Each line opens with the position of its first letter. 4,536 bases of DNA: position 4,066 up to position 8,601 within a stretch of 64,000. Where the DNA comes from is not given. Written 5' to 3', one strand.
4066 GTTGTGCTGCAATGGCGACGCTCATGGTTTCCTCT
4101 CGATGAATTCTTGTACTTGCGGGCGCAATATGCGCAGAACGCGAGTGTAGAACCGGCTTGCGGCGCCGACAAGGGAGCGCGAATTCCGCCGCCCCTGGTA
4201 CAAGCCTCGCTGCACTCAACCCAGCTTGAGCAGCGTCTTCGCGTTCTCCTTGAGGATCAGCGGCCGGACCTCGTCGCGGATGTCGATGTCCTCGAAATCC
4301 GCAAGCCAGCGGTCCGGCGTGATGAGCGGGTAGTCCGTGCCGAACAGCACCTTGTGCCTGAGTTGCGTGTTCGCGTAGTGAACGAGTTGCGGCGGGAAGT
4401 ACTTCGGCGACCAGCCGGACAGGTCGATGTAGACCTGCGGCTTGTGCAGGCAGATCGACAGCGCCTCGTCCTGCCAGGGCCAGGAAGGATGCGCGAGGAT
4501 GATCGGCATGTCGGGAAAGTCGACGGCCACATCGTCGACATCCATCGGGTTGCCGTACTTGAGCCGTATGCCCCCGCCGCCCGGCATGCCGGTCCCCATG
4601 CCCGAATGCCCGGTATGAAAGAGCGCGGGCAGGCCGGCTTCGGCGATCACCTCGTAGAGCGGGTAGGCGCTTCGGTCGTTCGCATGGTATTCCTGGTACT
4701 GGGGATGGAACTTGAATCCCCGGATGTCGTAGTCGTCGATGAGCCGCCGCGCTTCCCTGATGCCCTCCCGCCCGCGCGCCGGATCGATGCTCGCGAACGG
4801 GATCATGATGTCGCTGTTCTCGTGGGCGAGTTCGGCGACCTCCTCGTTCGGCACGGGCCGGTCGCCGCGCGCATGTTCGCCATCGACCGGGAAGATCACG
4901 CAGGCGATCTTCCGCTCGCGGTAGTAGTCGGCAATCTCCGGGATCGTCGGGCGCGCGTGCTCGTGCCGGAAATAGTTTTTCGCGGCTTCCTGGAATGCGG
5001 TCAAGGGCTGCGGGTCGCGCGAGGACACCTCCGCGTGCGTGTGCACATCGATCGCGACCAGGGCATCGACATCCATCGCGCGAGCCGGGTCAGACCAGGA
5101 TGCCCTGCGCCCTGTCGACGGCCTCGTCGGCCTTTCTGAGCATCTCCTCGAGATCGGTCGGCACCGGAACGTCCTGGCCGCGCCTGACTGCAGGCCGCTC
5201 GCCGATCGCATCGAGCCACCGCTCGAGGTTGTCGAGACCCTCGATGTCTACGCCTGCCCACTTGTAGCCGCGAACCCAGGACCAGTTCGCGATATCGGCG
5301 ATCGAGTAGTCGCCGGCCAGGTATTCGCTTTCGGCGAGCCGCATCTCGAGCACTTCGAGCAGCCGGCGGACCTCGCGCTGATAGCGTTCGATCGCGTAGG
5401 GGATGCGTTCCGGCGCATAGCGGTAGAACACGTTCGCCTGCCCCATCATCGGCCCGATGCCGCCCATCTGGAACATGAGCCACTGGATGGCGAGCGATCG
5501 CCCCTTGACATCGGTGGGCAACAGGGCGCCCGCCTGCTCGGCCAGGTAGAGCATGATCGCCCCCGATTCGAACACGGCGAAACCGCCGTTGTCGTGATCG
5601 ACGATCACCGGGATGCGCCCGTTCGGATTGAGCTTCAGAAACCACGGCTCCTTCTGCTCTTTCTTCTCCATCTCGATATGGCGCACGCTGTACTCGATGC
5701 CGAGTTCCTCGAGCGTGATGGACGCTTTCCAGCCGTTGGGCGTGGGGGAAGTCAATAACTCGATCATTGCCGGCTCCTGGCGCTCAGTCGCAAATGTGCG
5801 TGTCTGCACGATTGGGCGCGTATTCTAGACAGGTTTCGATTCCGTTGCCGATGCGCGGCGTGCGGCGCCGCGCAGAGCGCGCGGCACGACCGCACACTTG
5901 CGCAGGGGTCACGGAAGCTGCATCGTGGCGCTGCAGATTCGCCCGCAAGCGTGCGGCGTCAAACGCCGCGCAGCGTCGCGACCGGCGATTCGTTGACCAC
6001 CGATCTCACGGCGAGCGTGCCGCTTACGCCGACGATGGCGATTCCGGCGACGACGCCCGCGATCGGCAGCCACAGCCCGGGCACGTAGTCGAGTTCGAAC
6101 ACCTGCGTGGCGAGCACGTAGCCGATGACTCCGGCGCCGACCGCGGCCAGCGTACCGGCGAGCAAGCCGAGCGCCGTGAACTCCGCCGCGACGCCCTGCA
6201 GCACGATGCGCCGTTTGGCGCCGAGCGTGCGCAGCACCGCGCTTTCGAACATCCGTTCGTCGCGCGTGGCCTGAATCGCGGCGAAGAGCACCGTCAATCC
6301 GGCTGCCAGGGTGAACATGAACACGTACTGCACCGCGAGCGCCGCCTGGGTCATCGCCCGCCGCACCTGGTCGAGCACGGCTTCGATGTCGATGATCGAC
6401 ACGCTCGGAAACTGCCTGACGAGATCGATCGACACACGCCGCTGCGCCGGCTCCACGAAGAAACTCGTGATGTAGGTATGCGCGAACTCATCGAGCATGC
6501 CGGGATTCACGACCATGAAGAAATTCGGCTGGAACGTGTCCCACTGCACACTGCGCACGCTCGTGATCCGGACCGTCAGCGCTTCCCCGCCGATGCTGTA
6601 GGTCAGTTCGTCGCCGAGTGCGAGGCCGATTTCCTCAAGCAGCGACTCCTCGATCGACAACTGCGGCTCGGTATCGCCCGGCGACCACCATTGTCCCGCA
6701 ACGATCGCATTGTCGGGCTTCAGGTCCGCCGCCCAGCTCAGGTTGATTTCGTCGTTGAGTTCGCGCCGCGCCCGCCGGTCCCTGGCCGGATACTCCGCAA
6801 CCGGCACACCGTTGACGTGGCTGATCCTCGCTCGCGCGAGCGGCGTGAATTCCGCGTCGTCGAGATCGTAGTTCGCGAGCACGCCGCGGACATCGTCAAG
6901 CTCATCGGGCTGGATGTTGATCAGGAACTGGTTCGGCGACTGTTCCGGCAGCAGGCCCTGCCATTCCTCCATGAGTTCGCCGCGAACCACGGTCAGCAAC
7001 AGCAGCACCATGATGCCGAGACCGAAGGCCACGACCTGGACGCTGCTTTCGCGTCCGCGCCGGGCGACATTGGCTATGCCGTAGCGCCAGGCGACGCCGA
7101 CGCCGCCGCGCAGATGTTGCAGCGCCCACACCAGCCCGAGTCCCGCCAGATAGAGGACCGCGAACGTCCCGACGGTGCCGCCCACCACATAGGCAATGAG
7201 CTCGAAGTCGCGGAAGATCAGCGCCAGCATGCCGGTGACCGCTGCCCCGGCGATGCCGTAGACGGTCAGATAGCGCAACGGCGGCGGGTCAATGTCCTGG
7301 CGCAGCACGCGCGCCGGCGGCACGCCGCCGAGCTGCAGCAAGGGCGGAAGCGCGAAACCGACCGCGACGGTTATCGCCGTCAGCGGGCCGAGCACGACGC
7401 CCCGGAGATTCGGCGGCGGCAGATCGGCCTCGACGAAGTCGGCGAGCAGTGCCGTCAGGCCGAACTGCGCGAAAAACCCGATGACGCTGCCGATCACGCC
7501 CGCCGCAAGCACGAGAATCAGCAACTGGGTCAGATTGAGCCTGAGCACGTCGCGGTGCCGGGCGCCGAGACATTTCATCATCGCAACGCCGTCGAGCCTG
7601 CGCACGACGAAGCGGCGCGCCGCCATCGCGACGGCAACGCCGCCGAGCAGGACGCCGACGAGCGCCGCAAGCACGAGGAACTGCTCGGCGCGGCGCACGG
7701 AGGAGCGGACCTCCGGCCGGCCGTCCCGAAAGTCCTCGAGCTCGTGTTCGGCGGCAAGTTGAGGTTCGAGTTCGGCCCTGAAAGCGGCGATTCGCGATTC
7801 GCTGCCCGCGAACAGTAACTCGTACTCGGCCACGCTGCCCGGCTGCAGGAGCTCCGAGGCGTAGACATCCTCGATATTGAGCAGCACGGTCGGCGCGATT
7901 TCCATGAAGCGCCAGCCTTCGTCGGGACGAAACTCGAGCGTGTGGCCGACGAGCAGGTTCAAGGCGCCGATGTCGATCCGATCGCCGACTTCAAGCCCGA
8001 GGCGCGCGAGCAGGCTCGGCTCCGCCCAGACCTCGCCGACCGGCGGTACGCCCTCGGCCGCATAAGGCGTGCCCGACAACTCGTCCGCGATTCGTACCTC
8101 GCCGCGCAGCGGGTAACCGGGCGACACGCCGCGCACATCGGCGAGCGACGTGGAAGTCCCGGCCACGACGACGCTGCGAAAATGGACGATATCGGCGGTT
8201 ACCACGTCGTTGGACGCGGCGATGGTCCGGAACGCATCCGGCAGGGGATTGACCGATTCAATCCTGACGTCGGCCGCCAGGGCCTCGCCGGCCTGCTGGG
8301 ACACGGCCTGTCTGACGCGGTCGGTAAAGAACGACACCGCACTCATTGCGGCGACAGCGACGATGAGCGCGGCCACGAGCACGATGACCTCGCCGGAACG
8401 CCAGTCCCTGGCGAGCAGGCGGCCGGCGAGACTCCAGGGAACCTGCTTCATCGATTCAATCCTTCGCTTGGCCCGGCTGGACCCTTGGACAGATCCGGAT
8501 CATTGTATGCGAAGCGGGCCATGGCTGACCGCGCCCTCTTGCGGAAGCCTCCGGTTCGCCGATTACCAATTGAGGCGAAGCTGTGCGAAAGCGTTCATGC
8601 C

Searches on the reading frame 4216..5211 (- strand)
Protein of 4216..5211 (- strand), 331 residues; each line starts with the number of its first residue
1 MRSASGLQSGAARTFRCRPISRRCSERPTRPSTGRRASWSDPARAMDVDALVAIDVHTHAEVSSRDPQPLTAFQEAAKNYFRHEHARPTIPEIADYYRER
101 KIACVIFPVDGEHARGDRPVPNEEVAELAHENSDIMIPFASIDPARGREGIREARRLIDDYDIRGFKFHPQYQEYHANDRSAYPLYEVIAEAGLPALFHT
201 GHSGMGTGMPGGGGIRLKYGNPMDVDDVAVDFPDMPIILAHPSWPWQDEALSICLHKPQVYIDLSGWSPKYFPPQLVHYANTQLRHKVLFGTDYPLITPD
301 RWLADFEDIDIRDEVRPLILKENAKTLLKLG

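Call 5: search_protein_families(library=pfam, proteins=[window:4216-5211:-], max_evalue=0.01)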
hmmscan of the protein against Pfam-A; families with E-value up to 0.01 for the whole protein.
window:4216-5211:- (331 aa): 1 family
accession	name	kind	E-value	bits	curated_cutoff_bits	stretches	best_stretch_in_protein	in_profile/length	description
PF04909.20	Amidohydro_2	-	5e-47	161.5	26.4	1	54-330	1-289/289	Amidohydrolase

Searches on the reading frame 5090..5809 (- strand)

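Call 5: search_protein_families(library=pfam, proteins=[window:5090-5809:-], max_evalue=0.01)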
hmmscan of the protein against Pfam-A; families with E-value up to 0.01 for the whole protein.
window:5090-5809:- (239 aa): 6 families
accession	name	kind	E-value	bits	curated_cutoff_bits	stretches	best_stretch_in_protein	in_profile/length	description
PF02798.26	GST_N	-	1.9e-17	63.8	20.9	1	22-91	9-76/76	Glutathione S-transferase, N-terminal domain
PF13409.12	GST_N_2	-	1.6e-16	61.1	25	1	24-92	3-70/70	Glutathione S-transferase, N-terminal domain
PF13417.12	GST_N_3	-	7.8e-13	49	22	1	24-94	8-72/75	Glutathione S-transferase, N-terminal domain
PF13410.11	GST_C_2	-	1.9e-05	25.1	24.9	1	138-201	2-69/69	Glutathione S-transferase, C-terminal domain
PF00043.30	GST_C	-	2.5e-05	24.9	20.7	1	141-206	25-93/93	Glutathione S-transferase, C-terminal domain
PF03536.20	VRP3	-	0.0024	17.8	25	1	124-178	153-206/240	Salmonella virulence-associated 28kDa protein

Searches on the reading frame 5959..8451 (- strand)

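Call 5: search_protein_families(library=pfam, proteins=[window:5959-8451:-], max_evalue=0.01)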
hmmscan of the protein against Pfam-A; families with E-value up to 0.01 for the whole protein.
window:5959-8451:- (830 aa): 1 family
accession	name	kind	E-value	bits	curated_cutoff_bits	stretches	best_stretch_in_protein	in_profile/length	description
PF02687.27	FtsX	-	1.5e-13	51.3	25.5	2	261-373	2-114/120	FtsX-like permease C-terminal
